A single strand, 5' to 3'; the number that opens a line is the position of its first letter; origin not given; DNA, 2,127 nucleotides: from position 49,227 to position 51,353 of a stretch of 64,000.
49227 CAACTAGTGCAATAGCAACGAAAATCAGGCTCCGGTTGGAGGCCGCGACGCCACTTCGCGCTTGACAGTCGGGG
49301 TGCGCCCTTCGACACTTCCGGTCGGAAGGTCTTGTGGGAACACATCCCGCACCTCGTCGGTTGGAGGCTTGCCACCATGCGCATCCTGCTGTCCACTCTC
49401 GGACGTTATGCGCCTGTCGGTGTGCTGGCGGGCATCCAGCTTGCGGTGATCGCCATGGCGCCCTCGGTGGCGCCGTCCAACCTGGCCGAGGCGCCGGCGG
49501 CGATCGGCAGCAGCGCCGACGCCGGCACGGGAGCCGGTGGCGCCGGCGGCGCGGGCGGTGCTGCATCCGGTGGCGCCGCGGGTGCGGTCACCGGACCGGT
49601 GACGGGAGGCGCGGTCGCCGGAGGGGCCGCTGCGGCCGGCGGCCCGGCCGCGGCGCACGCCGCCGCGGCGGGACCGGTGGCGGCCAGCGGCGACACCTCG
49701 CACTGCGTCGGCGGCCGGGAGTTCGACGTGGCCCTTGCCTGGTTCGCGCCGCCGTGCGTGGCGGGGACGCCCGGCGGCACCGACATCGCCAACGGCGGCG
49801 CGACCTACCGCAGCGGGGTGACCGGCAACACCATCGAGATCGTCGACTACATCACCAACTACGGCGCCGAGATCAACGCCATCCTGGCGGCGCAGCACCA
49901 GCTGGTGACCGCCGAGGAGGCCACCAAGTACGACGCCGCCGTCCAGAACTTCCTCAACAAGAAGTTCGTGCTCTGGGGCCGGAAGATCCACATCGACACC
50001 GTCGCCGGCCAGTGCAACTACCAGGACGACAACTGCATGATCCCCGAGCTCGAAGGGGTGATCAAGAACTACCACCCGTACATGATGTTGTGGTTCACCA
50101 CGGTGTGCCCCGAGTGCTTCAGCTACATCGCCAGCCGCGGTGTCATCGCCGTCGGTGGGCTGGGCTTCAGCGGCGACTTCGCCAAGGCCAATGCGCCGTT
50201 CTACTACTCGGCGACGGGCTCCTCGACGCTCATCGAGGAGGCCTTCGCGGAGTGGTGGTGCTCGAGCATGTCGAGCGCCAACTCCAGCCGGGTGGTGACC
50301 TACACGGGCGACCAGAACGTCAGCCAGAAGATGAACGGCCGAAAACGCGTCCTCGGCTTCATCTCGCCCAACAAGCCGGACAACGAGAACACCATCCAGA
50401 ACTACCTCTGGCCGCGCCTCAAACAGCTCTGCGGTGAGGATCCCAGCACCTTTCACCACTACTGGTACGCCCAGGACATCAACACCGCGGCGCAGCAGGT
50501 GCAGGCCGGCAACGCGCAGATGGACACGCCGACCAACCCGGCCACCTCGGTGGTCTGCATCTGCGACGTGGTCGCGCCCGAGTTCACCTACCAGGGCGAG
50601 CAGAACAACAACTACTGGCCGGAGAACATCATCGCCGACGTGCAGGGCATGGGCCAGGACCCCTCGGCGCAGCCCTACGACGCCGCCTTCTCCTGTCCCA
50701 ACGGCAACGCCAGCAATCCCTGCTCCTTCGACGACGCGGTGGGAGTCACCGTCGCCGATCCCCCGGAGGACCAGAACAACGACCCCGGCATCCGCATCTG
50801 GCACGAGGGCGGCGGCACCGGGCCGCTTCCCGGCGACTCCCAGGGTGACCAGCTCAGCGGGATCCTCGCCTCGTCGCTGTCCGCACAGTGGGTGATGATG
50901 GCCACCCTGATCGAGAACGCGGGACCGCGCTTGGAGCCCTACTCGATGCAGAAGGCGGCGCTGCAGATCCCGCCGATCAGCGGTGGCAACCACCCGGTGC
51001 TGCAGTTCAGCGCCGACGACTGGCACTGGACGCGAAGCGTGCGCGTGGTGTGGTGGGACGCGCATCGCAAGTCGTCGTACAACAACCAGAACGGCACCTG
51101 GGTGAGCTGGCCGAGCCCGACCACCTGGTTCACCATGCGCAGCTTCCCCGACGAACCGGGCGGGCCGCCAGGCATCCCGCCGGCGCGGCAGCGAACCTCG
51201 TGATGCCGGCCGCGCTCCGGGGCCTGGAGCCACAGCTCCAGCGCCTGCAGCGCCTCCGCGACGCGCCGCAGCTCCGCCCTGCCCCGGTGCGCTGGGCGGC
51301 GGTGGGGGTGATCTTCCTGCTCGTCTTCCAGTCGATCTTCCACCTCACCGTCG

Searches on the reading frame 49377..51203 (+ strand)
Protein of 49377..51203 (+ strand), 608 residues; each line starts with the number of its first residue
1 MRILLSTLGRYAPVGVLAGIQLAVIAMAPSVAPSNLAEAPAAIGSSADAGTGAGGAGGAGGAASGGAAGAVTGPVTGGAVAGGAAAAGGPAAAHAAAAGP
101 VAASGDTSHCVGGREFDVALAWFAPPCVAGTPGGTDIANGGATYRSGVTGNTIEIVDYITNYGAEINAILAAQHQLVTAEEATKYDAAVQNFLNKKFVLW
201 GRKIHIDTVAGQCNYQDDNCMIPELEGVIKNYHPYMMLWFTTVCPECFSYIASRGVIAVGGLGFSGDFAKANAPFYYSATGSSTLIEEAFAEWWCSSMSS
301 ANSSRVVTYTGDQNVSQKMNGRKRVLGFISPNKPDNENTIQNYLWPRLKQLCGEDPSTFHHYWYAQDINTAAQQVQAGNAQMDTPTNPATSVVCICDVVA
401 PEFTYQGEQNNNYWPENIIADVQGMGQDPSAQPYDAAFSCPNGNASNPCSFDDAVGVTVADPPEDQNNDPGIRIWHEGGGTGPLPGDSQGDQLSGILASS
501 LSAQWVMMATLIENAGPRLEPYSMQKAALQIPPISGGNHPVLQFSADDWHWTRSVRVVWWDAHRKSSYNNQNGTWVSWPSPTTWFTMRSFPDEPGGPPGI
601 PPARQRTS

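Call 4: search_protein_families(library=pfam, proteins=[window:49377-51203:+], max_evalue=0.01)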
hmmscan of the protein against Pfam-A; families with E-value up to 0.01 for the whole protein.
window:49377-51203:+ (608 aa): 0 families

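Call 7: search_protein_families(library=ncbifam, proteins=[window:49377-51203:+], max_evalue=0.01)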
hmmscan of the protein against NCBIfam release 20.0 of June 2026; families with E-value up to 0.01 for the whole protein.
window:49377-51203:+ (608 aa): 0 families

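Call 9: search_solved_structures(query=window:49377-51203:+, max_evalue=1)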
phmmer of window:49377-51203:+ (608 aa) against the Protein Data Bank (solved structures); distinct sequences matched with E-value up to 1: 3.
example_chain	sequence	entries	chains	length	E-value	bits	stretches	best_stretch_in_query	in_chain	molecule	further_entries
6mol_A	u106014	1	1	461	0.00037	22.4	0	137-179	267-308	Monoextended DARPin R12 (M_R12)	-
7rg7_A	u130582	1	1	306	0.055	15.2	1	31-124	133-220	nano CLostridial Antibody Mimetic Protein 8 VHH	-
7rga_A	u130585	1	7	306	0.72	11.5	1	42-115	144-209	nano CLostridial Antibody Mimetic Protein 3 VHH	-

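Call 15: find_homologous_proteins(query=window:49377-51203:+, max_evalue=0.001)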
Query window:49377-51203:+ (608 aa): 143 proteins with E <= 0.001 among 8000 candidates; the best 120 are listed.
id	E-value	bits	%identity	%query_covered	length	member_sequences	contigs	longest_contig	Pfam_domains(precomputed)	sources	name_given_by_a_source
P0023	0.0e+0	1413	100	100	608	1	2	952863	-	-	-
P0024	0.0e+0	1162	80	100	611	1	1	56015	-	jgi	jgi:hypothetical protein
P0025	0.0e+0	1142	80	100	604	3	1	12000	-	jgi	jgi:hypothetical protein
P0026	0.0e+0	1120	76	100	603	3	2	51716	-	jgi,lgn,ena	-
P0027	0.0e+0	1106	78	100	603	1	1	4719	-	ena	-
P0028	0.0e+0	1071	75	100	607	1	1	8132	-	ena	-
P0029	6.2e-237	806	60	99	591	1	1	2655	-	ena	-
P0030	2.4e-224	765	58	100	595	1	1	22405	-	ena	-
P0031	1.0e-219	749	57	97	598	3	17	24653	-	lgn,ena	-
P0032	1.8e-216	739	60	82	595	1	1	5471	-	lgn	-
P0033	3.3e-216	738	57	95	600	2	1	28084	-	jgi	-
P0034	9.2e-214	730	56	100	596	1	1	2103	-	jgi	jgi:hypothetical protein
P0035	1.3e-209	716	58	83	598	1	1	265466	-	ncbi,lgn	ncbi:MAG TPA: hypothetical protein VF137_09545 [Candidatus Dormibacteraeota bacterium]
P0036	1.7e-179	617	49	98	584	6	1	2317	-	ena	-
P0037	1.6e-168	580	50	83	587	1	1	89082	-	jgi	jgi:hypothetical protein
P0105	1.8e-136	474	45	83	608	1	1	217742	-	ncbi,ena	-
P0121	7.3e-132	459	42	99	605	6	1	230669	-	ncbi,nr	ncbi:MAG TPA: hypothetical protein VFH66_08635 [Mycobacteriales bacterium]|nr:hypothetical protein [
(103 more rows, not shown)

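Call 18: search_solved_structures(query=A3, max_evalue=10, show_alignments=1)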
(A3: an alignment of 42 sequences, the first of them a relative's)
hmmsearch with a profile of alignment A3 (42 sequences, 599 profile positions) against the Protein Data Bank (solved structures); distinct sequences matched with E-value up to 10: 8.
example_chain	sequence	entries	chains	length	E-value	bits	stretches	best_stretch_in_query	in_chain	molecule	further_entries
6mol_A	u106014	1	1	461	0.00019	23.7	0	147-176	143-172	Monoextended DARPin R12 (M_R12)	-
5ooy_A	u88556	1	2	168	0.1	14.6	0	153-176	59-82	DARPin VHAH-1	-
7vmu_A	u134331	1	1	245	0.3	13.1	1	54-125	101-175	scFv E4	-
8pmw_A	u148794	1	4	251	0.6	12.1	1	62-126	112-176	scFv_p60.1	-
8bg4_A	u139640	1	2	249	1.3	11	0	62-125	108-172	pT1611 single-chain Fv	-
7w7g_B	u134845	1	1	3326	4.4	9.2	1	14-95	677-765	Protein unc-80 homolog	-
5f72_T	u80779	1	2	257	7.2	8.5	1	62-126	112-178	Single chain Fv from a Fab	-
2pk2_A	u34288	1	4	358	8.6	8.3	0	47-105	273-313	Cyclin-T1, Protein Tat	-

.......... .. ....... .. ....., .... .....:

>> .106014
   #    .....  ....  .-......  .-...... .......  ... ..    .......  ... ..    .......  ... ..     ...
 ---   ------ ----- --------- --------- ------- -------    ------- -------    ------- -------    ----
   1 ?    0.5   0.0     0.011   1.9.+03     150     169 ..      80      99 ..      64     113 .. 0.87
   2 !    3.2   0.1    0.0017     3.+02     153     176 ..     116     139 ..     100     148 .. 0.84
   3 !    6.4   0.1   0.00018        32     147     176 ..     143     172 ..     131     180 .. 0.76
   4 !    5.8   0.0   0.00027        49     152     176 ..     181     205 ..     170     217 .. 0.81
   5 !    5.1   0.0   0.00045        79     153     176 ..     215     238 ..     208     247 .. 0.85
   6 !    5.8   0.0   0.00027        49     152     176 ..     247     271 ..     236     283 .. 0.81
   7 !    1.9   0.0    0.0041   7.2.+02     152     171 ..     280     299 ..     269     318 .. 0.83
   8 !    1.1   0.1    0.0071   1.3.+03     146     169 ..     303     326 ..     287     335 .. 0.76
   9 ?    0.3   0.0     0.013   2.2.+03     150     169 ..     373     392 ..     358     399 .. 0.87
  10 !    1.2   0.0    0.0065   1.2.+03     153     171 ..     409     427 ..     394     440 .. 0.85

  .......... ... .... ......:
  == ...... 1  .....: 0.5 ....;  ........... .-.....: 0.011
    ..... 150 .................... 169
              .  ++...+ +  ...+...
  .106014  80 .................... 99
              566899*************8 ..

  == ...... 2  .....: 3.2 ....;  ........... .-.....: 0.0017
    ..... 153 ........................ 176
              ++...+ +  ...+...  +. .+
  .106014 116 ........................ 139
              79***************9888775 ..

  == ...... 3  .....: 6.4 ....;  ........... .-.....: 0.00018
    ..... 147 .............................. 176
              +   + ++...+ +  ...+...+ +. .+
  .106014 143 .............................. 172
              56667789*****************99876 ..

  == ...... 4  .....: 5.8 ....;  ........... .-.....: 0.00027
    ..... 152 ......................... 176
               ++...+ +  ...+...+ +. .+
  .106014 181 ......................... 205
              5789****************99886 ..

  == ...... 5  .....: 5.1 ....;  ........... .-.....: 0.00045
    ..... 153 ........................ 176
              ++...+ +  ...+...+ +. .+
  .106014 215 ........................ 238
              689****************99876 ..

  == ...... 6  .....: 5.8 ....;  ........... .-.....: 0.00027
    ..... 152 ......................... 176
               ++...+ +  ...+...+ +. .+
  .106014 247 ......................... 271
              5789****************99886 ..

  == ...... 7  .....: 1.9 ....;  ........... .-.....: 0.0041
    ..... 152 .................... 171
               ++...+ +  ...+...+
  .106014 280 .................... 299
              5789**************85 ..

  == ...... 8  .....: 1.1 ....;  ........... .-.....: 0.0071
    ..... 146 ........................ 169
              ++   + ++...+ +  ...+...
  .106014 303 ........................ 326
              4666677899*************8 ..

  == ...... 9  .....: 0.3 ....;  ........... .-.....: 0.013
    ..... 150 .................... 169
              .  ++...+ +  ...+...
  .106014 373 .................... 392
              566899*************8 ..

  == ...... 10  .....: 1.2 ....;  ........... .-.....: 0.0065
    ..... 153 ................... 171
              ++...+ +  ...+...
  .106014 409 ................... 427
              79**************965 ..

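Call 29: find_related_loci(query=A3, collection=genome_contigs, flank=10000)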
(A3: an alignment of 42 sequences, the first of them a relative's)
Query A3 (608 aa) in genome_contigs; peptide patterns used: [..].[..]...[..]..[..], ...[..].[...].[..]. (x = any residue, [..] = any of these).
166 stretches matched a pattern; 86 encode a relative of the query (tblastn E <= 1e-3); the best 80 are kept; 79 distinct loci.
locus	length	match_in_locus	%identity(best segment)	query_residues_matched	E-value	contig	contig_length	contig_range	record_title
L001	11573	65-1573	86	106-608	0e+0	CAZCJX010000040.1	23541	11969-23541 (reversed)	MAG TPA_asm: uncultured Actinomycetes bacterium isolate SRP272529_co2_40 genome assembly, contig: NODE_3425_length_23541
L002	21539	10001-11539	58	100-605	0e+0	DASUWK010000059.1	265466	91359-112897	MAG TPA_asm: Candidatus Dormiibacterota bacterium isolate SMAG_U1841 k141_773318, whole genome shotgun sequence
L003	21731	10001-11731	50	10-604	4e-173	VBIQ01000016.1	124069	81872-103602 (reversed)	MAG: Chloroflexi bacterium isolate CF_134 14_0927_12_20cm_scaffold_66, whole genome shotgun sequence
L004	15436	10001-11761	47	6-606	4e-162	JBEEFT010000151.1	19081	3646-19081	MAG: Actinomycetota bacterium isolate BP_95 scaffold_4112310, whole genome shotgun sequence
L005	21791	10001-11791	46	6-606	3e-161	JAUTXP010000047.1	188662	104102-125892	MAG: Acidimicrobiaceae bacterium isolate BP_115 scaffold_721967, whole genome shotgun sequence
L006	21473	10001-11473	50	106-606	2e-159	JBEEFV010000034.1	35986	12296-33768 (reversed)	MAG: Actinomycetota bacterium isolate BP_93 scaffold_763214, whole genome shotgun sequence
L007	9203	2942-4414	50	106-606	5e-159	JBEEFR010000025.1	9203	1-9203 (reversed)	MAG: Actinomycetota bacterium isolate BP_97 scaffold_1912750, whole genome shotgun sequence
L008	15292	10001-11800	45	6-593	6e-156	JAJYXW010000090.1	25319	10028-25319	MAG: Actinomycetes bacterium isolate FK3.bin72 NODE_3790_length_25319_cov_2.105152, whole genome shotgun sequence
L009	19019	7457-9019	48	80-604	3e-153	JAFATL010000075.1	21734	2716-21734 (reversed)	MAG: Actinomycetota bacterium isolate CP_BM_ER_R9_11 BM_ER_R9_k147_1218520, whole genome shotgun sequence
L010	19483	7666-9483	44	6-604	7e-150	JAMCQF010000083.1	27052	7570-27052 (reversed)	MAG: Actinomycetota bacterium isolate FK_Sedi_A_Bin.55 NODE_3697_length_27052_cov_1.89396, whole genome shotgun sequence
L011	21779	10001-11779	44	10-604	2e-149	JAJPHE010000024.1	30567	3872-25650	MAG: Actinomycetota bacterium isolate Centralia_MAG_137 k107_3914999, whole genome shotgun sequence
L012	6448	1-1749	43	13-593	6e-146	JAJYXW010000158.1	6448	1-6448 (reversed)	MAG: Actinomycetes bacterium isolate FK3.bin72 NODE_23302_length_6448_cov_2.105838, whole genome shotgun sequence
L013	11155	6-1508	46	104-607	5e-144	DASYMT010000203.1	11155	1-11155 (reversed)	MAG TPA_asm: Acidimicrobiales bacterium isolate SMAG_U4382 k141_1295109, whole genome shotgun sequence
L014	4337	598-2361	43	8-593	3e-147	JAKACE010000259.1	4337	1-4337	MAG: Actinomycetes bacterium isolate WH2.bin85 NODE_39077_length_4337_cov_0.858670, whole genome shotgun sequence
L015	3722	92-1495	49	105-576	4e-148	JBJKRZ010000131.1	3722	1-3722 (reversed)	MAG: Acidimicrobiales bacterium isolate Bin_70 S1Ck127_3002773_flag_1_multi_5.0000_len_3722, whole genome shotgun sequen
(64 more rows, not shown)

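Call 42: find_encoding_contigs(protein=P0035, flank=10000, max_places=2)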
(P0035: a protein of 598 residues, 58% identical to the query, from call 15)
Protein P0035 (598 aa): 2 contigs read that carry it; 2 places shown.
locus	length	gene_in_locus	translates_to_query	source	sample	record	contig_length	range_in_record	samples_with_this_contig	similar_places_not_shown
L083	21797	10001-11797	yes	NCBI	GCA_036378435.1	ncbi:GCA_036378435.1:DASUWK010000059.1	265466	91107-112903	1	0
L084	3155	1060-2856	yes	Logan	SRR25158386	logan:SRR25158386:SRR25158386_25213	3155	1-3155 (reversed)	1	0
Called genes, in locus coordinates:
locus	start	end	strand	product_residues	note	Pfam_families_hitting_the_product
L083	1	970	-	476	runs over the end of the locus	-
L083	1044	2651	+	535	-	-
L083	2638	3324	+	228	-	PF00005:ABC_tran, PF02463:SMC_N (faint), PF13304:AAA_21 (weak)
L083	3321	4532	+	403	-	PF12704:MacB_PCD, PF02687:FtsX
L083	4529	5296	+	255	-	PF18914:DUF5666 (faint)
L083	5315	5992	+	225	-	PF00072:Response_reg, PF00486:Trans_reg_C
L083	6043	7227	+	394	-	PF00512:HisKA, PF02518:HATPase_c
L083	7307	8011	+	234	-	PF00072:Response_reg, PF00486:Trans_reg_C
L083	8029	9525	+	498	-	PF00672:HAMP, PF00512:HisKA, PF02518:HATPase_c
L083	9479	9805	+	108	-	-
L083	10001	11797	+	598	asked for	-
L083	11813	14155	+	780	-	PF02653:BPD_transp_2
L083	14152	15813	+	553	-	PF13476:AAA_23 (faint), PF00005:ABC_tran, PF02463:SMC_N (faint), PF13304:AAA_21 (faint), PF13555:AAA_29 (faint), PF13604:AAA_30 (faint), PF00005:ABC_tran, PF12399:BCA_ABC_TP_C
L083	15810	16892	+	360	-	-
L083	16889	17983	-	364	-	PF06224:AlkZ-like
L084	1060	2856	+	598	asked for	-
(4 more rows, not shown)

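Call 43: find_encoding_contigs(protein=P0121, flank=10000, max_places=2)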
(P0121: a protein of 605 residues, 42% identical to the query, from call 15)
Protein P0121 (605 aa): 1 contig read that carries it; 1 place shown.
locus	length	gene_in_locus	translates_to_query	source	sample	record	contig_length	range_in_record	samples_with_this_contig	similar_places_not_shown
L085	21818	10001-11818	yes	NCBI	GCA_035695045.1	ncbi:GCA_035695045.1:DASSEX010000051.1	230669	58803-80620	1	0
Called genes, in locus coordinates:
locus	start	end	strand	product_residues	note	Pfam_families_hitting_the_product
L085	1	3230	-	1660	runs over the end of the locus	PF18947:HAMP_2, PF00672:HAMP, PF18947:HAMP_2, PF00672:HAMP, PF18947:HAMP_2, PF00672:HAMP, PF18947:HAMP_2, PF18947:HAMP_2, +23 more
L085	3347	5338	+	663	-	PF13581:HATPase_c_2, PF07228:SpoIIE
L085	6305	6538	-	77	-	-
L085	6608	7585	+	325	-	PF01965:DJ-1_PfpI, PF00165:HTH_AraC, PF12833:HTH_18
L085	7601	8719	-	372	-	PF00563:EAL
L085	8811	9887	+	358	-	PF00211:Guanylate_cyc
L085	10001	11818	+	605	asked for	-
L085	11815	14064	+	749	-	PF02653:BPD_transp_2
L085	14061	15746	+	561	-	PF13476:AAA_23 (faint), PF00005:ABC_tran, PF02463:SMC_N (faint), PF13555:AAA_29 (faint), PF13604:AAA_30 (faint), PF00004:AAA (faint), PF00005:ABC_tran, PF12399:BCA_ABC_TP_C (weak), +1 more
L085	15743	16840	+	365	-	-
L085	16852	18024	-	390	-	PF00072:Response_reg, PF00563:EAL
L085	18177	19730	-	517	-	PF00501:AMP-binding, PF13193:AMP-binding_C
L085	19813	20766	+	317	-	PF00756:Esterase (weak), PF00561:Abhydrolase_1, PF00975:Thioesterase (faint), PF06821:Ser_hydrolase (faint), PF12146:Hydrolase_4, PF12697:Abhydrolase_6, PF00326:Peptidase_S9 (faint)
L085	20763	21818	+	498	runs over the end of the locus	PF00743:FMO-like, PF01266:DAO (faint), PF01494:FAD_binding_3 (faint), PF07992:Pyr_redox_2, PF13450:NAD_binding_8, PF13738:Pyr_redox_3, PF13434:Lys_Orn_oxgnase (weak)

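Call 44: find_encoding_contigs(protein=P0105, flank=10000, max_places=2)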
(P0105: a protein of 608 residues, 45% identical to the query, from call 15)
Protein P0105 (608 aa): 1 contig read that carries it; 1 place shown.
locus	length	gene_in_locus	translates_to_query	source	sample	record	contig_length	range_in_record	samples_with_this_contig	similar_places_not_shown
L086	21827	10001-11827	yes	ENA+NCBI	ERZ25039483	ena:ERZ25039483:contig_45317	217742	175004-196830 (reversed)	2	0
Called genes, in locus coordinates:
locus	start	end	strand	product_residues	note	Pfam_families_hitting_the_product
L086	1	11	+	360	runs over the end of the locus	PF19297:QcrA_N, PF00355:Rieske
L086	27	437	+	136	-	PF00033:Cytochrome_B (faint)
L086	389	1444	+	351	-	PF00033:Cytochrome_B, PF13631:Cytochrom_B_N_2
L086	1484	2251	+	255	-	PF02678:Pirin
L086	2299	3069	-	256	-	PF00378:ECH_1, PF16113:ECH_2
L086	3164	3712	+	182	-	-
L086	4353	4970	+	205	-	PF13490:zf-HC2 (weak)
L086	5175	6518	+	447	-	-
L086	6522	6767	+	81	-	-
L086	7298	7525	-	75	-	-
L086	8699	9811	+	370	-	-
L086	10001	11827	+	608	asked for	-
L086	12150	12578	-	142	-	-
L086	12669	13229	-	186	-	-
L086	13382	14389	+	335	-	PF02653:BPD_transp_2, PF00005:ABC_tran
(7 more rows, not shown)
